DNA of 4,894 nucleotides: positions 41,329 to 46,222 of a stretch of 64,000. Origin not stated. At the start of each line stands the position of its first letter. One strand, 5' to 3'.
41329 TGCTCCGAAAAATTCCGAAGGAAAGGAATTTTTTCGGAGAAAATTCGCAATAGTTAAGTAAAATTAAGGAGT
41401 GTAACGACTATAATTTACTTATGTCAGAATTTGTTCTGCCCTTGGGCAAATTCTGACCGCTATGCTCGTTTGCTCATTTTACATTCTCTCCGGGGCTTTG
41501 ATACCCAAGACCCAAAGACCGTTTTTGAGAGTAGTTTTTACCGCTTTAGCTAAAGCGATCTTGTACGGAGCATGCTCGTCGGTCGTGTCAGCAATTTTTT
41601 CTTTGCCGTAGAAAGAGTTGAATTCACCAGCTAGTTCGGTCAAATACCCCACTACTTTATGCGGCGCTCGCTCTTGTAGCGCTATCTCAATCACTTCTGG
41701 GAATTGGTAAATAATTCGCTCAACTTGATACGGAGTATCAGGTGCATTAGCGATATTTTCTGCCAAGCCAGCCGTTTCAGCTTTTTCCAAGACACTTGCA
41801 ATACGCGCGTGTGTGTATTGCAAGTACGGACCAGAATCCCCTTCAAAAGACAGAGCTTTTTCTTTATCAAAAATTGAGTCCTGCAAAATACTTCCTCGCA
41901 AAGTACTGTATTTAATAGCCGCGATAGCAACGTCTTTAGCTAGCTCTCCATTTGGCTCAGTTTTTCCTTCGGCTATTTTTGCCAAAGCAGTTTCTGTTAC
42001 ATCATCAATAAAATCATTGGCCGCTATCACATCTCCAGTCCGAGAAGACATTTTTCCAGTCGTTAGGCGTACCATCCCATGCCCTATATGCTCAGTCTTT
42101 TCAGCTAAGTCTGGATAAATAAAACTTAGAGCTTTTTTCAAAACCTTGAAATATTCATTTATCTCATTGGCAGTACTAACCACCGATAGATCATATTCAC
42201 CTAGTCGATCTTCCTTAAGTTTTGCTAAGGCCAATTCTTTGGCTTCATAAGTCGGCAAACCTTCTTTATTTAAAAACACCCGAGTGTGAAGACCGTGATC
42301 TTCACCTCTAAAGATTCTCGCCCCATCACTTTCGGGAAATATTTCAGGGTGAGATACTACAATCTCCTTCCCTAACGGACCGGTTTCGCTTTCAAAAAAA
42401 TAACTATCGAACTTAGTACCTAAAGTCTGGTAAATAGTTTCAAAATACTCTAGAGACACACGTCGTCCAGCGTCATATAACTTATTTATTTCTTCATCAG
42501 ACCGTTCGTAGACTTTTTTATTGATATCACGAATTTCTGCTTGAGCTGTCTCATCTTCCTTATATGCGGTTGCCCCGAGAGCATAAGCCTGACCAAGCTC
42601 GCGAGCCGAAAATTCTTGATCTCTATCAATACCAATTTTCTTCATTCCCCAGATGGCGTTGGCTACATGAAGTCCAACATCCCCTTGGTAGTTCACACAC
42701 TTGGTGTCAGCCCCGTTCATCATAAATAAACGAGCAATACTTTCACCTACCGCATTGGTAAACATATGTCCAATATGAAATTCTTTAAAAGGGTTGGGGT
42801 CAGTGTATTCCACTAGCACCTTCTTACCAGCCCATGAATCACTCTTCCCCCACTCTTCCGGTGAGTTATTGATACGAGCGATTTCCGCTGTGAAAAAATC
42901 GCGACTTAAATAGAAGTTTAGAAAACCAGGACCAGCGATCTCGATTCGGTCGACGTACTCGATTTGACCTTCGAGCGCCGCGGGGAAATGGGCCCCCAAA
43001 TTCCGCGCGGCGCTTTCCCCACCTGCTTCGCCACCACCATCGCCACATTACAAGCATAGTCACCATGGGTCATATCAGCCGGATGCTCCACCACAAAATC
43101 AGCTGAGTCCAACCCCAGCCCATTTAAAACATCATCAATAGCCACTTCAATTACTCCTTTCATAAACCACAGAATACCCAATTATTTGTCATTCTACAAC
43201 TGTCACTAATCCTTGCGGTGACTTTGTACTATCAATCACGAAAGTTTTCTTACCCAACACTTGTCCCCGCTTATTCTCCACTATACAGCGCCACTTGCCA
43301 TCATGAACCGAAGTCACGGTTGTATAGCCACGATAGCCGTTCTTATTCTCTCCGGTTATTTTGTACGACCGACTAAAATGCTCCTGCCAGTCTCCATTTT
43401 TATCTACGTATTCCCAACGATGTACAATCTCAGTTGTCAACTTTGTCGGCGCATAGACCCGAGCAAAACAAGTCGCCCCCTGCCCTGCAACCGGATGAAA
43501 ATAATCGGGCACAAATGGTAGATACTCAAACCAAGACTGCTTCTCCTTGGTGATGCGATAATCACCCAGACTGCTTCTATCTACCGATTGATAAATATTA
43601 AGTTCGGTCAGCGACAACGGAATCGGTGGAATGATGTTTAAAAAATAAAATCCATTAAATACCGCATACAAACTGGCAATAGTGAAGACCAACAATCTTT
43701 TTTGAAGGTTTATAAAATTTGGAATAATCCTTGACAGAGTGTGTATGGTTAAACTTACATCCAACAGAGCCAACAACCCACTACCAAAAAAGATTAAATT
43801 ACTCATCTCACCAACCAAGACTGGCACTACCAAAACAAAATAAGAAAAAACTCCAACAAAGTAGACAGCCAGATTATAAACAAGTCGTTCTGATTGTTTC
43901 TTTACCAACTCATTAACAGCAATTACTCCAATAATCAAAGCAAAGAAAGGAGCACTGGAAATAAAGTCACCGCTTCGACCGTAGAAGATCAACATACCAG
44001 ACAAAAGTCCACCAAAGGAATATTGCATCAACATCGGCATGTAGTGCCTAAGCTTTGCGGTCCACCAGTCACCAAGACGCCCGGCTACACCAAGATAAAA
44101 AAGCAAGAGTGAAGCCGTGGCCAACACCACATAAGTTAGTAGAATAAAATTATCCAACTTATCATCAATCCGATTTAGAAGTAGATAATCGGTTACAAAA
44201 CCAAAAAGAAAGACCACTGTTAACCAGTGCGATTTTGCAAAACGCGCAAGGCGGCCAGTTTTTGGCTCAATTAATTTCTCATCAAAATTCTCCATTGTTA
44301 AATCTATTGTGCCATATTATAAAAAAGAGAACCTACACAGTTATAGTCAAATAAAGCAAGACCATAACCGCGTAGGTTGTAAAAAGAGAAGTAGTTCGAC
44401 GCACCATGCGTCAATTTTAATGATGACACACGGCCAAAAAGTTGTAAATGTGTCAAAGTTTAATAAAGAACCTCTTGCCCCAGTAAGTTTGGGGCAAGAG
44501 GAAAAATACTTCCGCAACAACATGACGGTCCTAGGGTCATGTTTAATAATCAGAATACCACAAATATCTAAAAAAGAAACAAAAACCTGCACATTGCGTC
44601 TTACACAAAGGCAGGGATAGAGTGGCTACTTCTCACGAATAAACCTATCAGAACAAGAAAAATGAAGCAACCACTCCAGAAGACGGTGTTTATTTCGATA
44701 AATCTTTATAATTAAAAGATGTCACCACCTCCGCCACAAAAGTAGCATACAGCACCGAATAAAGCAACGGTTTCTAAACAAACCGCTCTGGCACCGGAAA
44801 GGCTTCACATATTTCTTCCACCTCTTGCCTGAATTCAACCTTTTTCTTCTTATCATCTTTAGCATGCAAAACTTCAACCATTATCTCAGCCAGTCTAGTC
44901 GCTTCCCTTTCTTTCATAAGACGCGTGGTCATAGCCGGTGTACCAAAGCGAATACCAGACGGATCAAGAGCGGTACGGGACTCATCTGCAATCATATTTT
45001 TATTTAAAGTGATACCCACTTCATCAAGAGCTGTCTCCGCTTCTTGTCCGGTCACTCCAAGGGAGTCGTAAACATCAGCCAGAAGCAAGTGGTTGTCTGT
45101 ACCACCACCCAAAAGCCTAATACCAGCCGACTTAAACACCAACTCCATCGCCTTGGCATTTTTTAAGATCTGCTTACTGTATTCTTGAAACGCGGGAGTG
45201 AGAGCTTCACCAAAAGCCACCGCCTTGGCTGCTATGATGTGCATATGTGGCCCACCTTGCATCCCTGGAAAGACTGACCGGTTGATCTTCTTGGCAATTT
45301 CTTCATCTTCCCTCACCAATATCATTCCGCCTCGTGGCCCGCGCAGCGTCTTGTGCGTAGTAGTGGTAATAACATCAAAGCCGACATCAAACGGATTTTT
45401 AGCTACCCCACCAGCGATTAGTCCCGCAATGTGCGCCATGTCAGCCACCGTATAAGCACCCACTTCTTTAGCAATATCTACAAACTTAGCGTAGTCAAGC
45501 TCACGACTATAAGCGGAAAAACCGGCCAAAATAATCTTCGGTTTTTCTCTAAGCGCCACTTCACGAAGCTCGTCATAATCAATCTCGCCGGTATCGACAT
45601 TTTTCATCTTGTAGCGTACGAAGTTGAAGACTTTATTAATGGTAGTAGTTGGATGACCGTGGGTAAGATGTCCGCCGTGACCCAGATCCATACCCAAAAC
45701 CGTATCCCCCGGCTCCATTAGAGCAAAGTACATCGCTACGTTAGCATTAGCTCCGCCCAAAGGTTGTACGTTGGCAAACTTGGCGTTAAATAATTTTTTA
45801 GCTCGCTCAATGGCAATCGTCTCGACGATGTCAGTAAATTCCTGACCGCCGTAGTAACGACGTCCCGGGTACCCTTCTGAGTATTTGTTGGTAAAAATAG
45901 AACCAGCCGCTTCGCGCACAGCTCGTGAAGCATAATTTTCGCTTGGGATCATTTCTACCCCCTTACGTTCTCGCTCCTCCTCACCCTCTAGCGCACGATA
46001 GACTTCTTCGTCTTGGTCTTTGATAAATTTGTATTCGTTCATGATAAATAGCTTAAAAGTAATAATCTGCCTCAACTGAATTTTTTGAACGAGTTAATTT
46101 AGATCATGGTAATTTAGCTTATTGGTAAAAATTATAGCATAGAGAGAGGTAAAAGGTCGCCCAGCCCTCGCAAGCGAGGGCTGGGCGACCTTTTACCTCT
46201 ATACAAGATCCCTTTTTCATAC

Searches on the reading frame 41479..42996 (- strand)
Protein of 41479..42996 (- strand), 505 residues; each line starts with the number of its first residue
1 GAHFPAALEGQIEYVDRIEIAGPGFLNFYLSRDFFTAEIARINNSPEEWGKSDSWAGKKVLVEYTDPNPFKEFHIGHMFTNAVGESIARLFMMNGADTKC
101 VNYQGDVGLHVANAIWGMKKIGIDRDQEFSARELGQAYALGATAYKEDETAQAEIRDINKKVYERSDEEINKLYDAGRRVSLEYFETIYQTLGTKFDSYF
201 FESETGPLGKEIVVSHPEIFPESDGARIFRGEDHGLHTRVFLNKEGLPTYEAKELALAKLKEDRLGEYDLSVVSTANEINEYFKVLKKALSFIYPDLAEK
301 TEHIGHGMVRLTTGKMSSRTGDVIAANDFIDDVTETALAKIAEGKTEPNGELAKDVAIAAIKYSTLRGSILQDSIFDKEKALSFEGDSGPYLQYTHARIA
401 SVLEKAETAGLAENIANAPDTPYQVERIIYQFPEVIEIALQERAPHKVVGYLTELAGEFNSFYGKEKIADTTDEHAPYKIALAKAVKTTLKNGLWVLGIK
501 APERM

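Call 27: search_protein_families(library=pfam, proteins=[window:41479-42996:-], max_evalue=0.001)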
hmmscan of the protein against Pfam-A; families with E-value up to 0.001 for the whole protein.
window:41479-42996:- (505 aa): 2 families
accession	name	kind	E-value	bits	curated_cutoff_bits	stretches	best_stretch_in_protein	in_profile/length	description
PF05746.21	DALR_1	-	6.1e-29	100.9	22.3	1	392-505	1-117/117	DALR anticodon binding domain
PF00750.26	tRNA-synt_1d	-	3.2e-28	99.2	23.3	1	56-377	18-348/349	tRNA synthetases class I (R), catalytic domain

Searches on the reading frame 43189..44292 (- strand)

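Call 27: search_protein_families(library=pfam, proteins=[window:43189-44292:-], max_evalue=0.001)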
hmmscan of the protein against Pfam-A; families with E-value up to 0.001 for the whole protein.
window:43189-44292:- (367 aa): 1 family
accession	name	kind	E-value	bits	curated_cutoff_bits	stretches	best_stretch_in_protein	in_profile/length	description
PF11141.13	DUF2914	-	4.8e-09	36.3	23.6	1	287-353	2-62/62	Protein of unknown function (DUF2914)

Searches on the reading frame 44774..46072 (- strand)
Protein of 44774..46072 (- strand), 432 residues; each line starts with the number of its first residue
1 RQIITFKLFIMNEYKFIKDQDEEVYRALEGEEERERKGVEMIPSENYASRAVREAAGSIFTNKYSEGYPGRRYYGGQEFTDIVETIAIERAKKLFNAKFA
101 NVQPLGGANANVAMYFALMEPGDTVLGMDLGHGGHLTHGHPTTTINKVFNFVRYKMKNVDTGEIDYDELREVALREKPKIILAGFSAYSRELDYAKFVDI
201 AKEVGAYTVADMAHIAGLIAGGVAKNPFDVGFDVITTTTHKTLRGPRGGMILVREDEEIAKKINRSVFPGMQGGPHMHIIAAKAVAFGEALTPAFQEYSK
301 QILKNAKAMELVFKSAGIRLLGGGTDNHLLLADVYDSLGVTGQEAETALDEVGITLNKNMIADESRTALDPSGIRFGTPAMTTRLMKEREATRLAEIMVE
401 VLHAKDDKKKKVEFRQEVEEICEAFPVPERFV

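Call 27: search_protein_families(library=pfam, proteins=[window:44774-46072:-], max_evalue=0.001)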
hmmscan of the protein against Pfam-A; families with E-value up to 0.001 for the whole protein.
window:44774-46072:- (432 aa): 4 families
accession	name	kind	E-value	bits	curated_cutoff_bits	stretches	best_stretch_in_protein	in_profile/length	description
PF00464.25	SHMT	-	1.1e-151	505.4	27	1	17-397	1-398/399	Serine hydroxymethyltransferase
PF00155.27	Aminotran_1_2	-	1.1e-07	31.8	19.7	1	93-340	53-314/361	Aminotransferase class I and II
PF01053.26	Cys_Met_Meta_PP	-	8.6e-05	21.7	27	1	93-265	63-224/381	Cys/Met metabolism PLP-dependent enzyme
PF00266.25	Aminotran_5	-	0.00026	20.5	21.5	1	76-255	38-215/371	Aminotransferase class-V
